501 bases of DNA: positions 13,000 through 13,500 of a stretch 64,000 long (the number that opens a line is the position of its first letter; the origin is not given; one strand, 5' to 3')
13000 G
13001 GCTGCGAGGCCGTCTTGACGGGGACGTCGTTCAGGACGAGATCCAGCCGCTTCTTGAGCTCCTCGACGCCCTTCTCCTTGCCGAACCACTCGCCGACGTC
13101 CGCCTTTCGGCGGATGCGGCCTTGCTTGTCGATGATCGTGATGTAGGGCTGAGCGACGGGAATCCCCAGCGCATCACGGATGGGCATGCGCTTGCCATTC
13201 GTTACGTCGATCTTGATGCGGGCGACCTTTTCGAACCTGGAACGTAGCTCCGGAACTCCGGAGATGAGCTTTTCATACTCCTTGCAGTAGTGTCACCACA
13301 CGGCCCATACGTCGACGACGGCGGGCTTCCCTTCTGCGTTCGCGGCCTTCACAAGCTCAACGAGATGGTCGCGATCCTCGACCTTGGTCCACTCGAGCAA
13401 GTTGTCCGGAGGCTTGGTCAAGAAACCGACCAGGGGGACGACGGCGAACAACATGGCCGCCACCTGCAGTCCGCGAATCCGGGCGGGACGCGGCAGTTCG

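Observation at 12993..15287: DsbD with in-frame TGA replacing the first Cys of the thioredoxin CXXC: candidate selenocysteine (U-H-Y-C) DsbD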

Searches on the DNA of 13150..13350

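Call 27: search_rna_families(source=window, start=13150, end=13350, threshold=evalue, max_evalue=10, show_alignments=3)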
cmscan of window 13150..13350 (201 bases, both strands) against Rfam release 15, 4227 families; matches with E-value up to 10: 1.
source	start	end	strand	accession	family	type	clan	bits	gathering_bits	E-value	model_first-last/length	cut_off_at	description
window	13175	13206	+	RF00890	mir-668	Gene; miRNA;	-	13.8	87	8.8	12-56/66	no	mir-668 microRNA precursor family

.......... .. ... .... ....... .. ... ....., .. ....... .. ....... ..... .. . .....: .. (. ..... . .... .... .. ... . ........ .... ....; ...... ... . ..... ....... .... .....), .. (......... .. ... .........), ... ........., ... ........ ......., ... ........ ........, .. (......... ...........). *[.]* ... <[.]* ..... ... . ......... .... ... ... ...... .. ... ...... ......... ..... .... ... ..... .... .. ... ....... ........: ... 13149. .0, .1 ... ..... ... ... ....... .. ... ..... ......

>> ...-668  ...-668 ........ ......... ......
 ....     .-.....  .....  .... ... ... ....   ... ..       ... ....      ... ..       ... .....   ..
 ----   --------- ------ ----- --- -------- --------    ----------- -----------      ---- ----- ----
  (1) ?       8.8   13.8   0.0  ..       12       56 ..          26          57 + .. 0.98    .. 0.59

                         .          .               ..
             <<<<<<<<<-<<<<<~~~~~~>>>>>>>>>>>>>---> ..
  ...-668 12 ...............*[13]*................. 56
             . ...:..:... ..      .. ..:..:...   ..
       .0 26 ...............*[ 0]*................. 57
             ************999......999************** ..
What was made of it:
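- There is no Rfam match, although Rfam holds no general bacterial SECIS model (call 27).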
